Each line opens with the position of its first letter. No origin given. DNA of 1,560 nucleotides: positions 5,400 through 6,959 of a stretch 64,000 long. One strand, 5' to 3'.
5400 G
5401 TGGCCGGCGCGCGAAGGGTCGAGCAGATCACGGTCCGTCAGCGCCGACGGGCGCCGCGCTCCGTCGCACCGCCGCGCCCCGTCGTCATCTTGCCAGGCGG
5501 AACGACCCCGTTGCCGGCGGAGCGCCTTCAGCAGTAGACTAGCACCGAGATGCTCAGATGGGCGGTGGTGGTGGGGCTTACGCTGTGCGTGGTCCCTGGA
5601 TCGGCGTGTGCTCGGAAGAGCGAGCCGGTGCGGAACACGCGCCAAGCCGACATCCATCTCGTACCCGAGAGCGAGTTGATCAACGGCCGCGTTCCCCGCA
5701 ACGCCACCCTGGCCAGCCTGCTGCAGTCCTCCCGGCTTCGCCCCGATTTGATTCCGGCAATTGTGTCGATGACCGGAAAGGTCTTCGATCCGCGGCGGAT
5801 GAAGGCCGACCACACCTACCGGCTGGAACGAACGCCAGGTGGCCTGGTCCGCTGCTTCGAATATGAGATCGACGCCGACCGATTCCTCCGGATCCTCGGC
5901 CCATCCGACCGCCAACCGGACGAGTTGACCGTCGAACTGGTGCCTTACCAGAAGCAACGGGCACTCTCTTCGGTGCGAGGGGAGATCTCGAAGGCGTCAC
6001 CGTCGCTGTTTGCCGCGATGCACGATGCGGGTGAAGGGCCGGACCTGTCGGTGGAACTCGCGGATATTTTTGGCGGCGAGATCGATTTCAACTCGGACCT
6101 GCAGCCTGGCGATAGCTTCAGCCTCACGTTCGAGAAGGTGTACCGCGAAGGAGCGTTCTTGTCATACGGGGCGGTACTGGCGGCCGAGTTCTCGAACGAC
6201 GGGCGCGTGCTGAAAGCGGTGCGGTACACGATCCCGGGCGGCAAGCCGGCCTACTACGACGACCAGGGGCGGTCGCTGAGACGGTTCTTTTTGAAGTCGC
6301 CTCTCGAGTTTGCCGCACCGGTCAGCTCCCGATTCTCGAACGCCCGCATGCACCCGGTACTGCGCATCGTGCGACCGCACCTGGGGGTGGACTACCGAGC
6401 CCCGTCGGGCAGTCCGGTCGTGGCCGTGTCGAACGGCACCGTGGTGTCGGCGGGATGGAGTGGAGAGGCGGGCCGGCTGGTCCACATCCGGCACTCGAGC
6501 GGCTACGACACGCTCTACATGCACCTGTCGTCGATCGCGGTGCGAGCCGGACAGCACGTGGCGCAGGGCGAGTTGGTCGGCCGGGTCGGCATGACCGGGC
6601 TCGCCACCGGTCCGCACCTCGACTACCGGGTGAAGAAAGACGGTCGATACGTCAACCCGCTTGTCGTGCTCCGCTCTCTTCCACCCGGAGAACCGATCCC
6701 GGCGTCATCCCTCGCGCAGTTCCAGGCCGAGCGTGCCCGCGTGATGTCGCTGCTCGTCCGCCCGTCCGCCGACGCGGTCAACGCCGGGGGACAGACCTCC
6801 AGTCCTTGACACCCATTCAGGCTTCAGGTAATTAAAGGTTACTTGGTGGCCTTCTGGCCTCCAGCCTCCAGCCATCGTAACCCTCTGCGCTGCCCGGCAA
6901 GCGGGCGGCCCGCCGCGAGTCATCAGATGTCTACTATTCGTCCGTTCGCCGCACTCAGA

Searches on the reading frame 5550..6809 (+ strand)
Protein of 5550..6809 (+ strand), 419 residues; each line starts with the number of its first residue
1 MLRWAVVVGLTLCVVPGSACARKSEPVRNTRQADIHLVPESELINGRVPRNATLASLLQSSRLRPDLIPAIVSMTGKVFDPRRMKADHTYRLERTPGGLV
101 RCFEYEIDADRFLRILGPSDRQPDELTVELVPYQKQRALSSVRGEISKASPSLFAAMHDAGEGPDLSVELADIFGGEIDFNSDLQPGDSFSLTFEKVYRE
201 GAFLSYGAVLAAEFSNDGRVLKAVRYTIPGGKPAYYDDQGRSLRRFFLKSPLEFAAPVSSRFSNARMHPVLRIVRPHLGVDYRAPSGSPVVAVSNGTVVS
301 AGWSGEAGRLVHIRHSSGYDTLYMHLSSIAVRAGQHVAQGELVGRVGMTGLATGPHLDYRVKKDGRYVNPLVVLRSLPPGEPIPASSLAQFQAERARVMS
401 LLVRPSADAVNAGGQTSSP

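Call 33: search_protein_families(library=pfam, proteins=[window:5550-6809:+], max_evalue=0.000001)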
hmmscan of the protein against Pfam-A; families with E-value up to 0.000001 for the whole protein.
window:5550-6809:+ (419 aa): 1 family
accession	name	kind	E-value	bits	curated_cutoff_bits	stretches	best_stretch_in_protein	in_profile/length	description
PF01551.29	Peptidase_M23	-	1.1e-32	112.5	28.7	1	276-370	2-96/96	Peptidase family M23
